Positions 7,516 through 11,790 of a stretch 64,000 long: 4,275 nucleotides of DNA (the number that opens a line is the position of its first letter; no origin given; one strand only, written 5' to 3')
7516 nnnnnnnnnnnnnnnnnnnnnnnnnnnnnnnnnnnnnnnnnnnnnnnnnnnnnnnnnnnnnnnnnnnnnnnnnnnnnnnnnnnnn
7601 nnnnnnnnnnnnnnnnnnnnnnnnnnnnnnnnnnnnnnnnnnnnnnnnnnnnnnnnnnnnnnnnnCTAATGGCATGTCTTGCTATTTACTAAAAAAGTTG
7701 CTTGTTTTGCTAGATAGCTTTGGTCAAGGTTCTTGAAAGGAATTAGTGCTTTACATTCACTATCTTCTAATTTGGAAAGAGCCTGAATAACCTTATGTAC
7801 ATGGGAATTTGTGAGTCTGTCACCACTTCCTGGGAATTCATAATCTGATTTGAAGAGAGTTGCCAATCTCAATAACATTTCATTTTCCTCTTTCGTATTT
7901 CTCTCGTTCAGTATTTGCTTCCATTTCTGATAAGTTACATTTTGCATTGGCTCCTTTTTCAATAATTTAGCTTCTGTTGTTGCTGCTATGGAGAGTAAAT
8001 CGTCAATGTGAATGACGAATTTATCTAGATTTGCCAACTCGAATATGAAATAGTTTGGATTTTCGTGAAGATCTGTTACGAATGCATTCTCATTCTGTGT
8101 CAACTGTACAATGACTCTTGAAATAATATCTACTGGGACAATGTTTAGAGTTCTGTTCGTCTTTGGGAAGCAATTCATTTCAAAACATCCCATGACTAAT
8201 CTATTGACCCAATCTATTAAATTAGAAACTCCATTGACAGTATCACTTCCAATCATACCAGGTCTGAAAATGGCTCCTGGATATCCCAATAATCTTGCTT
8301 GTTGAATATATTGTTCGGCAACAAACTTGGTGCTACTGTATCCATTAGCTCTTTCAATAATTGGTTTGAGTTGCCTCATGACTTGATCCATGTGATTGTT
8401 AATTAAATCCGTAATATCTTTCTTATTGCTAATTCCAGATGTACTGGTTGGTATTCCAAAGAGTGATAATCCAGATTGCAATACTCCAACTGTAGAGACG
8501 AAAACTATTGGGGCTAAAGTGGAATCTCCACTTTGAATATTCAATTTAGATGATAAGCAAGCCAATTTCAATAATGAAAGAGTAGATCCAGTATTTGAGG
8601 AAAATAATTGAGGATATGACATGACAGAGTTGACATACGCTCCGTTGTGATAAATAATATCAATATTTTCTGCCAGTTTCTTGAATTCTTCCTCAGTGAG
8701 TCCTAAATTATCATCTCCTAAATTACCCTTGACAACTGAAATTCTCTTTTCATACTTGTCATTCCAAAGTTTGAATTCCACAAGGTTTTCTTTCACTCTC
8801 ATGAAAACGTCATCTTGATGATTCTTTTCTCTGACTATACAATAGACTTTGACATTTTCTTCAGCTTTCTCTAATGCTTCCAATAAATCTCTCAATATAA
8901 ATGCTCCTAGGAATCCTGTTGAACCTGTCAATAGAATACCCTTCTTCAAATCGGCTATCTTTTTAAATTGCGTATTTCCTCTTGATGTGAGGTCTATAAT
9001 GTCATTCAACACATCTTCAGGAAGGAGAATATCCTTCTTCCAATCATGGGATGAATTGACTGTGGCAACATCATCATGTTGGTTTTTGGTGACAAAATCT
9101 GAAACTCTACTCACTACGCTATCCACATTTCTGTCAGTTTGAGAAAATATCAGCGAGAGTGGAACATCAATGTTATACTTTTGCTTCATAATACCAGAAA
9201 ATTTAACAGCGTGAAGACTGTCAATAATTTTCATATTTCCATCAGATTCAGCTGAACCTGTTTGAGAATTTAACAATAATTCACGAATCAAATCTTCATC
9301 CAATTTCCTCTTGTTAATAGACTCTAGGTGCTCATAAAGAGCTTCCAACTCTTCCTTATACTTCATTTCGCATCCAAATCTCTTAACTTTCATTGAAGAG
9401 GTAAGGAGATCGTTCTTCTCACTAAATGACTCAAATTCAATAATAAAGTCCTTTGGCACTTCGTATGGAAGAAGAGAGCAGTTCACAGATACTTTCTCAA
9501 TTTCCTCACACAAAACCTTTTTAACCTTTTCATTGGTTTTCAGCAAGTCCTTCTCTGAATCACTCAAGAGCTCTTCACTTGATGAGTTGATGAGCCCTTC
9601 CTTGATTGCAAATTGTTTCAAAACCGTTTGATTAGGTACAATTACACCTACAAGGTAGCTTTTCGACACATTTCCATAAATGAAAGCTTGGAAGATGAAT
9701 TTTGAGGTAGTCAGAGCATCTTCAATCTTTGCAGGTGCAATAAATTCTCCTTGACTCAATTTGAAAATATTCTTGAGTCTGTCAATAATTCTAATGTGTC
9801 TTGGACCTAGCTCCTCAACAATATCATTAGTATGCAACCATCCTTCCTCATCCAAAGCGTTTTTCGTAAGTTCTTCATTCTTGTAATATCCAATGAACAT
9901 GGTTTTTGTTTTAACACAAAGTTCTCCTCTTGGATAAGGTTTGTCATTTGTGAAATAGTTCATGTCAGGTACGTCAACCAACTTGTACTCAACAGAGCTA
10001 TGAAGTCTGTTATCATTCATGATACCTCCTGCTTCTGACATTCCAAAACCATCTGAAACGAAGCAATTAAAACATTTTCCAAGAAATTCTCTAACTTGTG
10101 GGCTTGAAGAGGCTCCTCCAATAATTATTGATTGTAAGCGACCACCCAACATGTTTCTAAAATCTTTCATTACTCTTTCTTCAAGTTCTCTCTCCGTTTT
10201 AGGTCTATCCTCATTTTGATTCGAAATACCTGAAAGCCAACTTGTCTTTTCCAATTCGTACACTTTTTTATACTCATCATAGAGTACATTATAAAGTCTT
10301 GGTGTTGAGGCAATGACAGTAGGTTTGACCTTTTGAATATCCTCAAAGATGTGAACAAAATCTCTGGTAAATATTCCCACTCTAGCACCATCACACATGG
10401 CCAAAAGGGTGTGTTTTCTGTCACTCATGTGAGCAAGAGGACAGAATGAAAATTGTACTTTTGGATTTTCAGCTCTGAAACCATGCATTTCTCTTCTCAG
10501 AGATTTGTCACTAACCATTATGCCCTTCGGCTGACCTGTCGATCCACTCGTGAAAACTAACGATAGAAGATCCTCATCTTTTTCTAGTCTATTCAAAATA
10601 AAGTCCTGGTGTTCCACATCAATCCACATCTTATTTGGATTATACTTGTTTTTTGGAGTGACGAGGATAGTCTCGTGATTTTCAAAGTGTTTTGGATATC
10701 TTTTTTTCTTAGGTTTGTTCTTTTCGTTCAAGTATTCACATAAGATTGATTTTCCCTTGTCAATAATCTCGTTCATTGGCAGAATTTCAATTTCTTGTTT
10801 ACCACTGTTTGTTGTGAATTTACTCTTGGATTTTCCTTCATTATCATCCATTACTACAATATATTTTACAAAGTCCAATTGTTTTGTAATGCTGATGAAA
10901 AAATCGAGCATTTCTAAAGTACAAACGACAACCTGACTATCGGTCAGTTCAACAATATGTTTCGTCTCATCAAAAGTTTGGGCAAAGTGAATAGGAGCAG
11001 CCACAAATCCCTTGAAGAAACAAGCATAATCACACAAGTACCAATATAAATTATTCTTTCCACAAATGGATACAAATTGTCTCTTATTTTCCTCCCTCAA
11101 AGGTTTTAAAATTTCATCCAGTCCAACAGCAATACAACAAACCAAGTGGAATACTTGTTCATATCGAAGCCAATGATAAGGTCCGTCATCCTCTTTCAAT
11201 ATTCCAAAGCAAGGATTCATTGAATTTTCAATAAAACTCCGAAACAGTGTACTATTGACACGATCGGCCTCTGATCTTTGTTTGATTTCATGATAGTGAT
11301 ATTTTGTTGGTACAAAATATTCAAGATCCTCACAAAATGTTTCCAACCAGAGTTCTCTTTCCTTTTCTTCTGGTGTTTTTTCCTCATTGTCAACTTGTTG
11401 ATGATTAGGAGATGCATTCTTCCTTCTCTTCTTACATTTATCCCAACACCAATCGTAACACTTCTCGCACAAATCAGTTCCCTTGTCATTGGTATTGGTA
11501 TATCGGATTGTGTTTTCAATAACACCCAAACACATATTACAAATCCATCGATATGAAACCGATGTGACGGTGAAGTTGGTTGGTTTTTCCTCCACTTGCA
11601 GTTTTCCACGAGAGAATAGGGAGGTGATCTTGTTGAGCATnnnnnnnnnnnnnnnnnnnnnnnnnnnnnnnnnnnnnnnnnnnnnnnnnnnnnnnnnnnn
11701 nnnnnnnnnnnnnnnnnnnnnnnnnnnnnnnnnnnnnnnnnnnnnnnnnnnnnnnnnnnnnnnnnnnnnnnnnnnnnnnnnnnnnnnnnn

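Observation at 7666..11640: ZZ zinc finger fused to an acyl-AMP ligase, carrier protein and thioester reductase (NRPS-like A-T-R) in a eukaryote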

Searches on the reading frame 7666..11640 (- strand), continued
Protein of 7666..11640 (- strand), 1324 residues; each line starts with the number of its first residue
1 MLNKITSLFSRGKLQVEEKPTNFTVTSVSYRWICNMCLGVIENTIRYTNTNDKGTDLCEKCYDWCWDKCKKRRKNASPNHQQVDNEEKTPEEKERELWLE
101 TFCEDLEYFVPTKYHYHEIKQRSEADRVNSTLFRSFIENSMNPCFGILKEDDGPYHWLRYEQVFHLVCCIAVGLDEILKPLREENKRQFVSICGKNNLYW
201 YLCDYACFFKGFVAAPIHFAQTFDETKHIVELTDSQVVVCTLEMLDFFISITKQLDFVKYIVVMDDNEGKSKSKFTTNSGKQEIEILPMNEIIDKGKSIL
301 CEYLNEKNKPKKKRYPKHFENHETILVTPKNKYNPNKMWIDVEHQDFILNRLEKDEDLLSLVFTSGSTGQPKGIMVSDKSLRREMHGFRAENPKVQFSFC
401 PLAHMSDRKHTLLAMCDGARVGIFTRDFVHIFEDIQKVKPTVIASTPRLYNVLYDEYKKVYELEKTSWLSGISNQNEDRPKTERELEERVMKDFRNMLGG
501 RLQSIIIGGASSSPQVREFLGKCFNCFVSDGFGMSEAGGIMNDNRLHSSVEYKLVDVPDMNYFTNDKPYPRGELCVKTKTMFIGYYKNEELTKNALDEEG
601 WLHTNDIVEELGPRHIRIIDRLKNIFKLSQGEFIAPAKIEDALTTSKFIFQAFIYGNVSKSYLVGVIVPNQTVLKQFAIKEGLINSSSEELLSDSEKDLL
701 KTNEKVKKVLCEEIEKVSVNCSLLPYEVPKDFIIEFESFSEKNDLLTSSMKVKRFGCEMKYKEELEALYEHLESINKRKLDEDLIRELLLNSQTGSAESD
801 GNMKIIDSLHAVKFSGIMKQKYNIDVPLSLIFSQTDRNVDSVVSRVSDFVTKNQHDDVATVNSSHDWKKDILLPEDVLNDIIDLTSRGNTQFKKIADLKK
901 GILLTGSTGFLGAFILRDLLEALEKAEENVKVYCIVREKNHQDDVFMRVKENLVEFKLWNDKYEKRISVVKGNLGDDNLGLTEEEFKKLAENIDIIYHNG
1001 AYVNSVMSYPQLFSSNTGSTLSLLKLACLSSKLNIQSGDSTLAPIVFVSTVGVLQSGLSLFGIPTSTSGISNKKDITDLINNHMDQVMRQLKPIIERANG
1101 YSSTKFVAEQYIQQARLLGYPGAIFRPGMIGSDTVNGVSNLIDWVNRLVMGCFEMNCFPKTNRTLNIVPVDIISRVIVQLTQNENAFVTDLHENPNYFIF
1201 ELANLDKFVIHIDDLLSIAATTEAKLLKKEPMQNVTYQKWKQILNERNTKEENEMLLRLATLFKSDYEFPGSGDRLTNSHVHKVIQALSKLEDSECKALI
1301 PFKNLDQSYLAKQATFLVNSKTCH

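Call 81: find_encoding_contigs(protein=P0003, flank=6000, max_places=2)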
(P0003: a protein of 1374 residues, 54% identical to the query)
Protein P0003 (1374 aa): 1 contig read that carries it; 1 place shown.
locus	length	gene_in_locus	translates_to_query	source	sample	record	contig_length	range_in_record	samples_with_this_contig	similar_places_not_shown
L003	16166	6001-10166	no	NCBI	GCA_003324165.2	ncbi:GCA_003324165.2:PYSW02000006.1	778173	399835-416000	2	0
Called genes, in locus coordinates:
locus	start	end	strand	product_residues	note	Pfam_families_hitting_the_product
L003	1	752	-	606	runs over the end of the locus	-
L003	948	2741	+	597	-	PF00646:F-box (weak), PF12937:F-box-like (weak)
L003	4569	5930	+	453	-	PF24807:WD40_CDC20-Fz, PF24814:WD40_Prp19, PF25174:Beta-prop_THOC3, PF23775:Beta-prop_RIG_2nd (weak), PF25168:Beta-prop_WDR36-Utp21_2nd, PF25175:Beta-prop_WDR5, PF24807:WD40_CDC20-Fz, PF25173:Beta-prop_WDR3_1st, +5 more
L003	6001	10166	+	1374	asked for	PF00501:AMP-binding, PF07993:NAD_binding_4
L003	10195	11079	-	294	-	-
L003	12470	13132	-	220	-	PF00135:COesterase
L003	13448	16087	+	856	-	-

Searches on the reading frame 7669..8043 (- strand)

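Call 5: search_protein_families(library=pfam, proteins=[window:7669-8043:-], max_evalue=10)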
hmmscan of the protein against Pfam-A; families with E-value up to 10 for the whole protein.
seq(125 aa): 1 family
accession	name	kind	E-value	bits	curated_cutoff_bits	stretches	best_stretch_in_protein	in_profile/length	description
PF24792.1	DUF7701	-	0.0031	18.2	27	1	72-117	37-82/91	Domain of unknown function (DUF7701)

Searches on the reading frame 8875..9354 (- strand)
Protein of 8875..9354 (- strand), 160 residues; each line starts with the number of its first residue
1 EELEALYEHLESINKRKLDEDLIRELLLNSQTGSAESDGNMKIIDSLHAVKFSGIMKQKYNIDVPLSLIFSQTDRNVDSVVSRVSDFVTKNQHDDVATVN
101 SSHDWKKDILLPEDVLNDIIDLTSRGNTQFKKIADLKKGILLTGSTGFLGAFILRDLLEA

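Call 5: search_protein_families(library=pfam, proteins=[window:8875-9354:-], max_evalue=10)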
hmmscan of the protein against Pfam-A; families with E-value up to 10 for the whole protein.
seq(160 aa): 4 families
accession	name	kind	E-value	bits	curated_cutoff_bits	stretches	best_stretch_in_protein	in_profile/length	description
PF07993.18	NAD_binding_4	-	0.002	17.7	20.1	1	142-159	1-18/258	Male sterility protein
PF00550.31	PP-binding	-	0.033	14.9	20.8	1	44-71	29-56/67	Phosphopantetheine attachment site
PF21985.2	TR61B_FKBP-like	-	0.087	13.1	27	1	124-149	11-36/55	TR61B FKBP-like domain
PF01342.26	SAND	-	0.21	11.7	22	1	76-121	28-72/76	SAND domain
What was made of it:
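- On Phosphopantetheine-binding carrier domain (Pfam PF00550): The score is 14.9 bits in N. gruberi (call 5).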

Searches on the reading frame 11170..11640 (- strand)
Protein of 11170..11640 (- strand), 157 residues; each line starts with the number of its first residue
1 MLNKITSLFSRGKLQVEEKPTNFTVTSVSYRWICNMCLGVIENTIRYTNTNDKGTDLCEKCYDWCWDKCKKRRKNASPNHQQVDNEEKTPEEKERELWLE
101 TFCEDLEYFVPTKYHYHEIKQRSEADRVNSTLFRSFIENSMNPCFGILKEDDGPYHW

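Call 5: search_protein_families(library=pfam, proteins=[window:11170-11640:-], max_evalue=10)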
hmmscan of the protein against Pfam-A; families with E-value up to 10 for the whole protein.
seq(157 aa): 3 families
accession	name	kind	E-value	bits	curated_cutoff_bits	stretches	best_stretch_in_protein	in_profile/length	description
PF00569.23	ZZ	-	0.021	15.1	21.4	1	32-62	5-35/45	Zinc finger, ZZ type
PF08186.16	Wound_ind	-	0.064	14.1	25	1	128-140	5-17/44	Wound-inducible basic protein family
PF24734.1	DUF7685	-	0.26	11.6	27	1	45-63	15-33/43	Domain of unknown function (DUF7685)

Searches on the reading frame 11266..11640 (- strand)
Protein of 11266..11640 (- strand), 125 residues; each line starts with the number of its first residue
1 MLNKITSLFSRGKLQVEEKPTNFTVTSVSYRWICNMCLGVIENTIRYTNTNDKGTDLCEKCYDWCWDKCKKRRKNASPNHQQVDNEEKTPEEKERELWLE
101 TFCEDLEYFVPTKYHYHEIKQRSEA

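Call 32: predict_structure(alignment_id=A3)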
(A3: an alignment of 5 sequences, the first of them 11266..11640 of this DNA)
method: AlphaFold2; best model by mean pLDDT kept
length: 125 residues; sequences in the alignment: 5
mean_pLDDT: 64.0   pTM: 0.54
mean pLDDT of the five models: 64.0, 62.6, 55.8, 44.0, 43.5
residues with pLDDT >= 90: 0; 70-90: 59; 50-70: 35; < 50: 31
segments of 3 or more residues with pLDDT < 50: 1-4, 6-29, 80-82
pLDDT, mean of each block of 10 residues (from residue 1): 43 37 41 54 70 75 84 64 62 77 85 71 73
secondary structure, 60 per line:
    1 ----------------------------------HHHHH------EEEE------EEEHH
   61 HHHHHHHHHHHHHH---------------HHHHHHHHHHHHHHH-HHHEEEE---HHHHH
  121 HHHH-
elements in order: H35-39 E46-49 E56-58 H59-74 H90-104 E109-112 H116-124
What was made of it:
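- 11269..11454 (-): Variable linker (aa 63-124). It is lysine-rich just after the finger (KCKKRRK) and is absent in Willaertia. Predicted to be helical, at moderate confidence (call 32).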

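Call 36: fold_search(model_id=the predicted structure, library=pdb)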
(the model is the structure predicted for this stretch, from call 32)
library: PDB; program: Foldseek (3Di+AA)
matches with E <= 10: 10; with E <= 0.001: 0
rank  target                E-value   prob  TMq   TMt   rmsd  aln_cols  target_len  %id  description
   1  2dip_MODEL_1_A        2.5e+00  0.07  0.17  0.21  12.6        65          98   22  Solution structure of the ZZ domain of Zinc finger SWIM domain containing protein 2 (released 2006-09-30)
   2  6v8o_I                4.4e+00  0.04  0.16  0.07  20.3        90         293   12  RSC core (released 2020-01-15)
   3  9e2g_2H               5.1e+00  0.03  0.23  0.20  31.9       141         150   13  Cryo-EM structure of 48 nm repeat of microtubule doublet from T. brucei flagellum (released 2025-03-12)
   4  6mm6_D                5.8e+00  0.02  0.18  0.12  18.4       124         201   12  Catalytic subunit of cAMP-dependent protein kinase A in complex with RyR2 phosphorylation domain (2699-2904) (released 2019-05-08)
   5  9e78_0c               6.1e+00  0.04  0.21  0.13   8.8        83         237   16  48-nm repeat of the Leishmania tarentolae doublet microtubule (released 2025-03-12)
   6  3zq6_D                8.0e+00  0.07  0.20  0.10   6.1        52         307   19  ADP-ALF4 COMPLEX OF M. THERM. TRC40 (released 2011-06-22)
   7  9e2g_2G               8.0e+00  0.03  0.22  0.17  43.0       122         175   12  Cryo-EM structure of 48 nm repeat of microtubule doublet from T. brucei flagellum (released 2025-03-12)
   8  2fio_B                8.0e+00  0.01  0.19  0.20  11.2       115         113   15  Phage phi29 transcription regulator p4-DNA complex (released 2006-09-26)
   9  2qhq_B                8.5e+00  0.01  0.17  0.17  10.0       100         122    9  Crystal structure of unknown function protein VPA0580 (released 2007-07-17)
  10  9nw3_3A               9.1e+00  0.04  0.16  0.07  12.1        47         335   17  Ciliary tip central pair (released 2025-07-30)
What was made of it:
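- Tried and rejected: The AlphaFold2 model of aa 1-125 (pLDDT 64) gave no significant PDB match (best E 2.5, although the top hit was a ZZ domain) (calls 32, 36).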
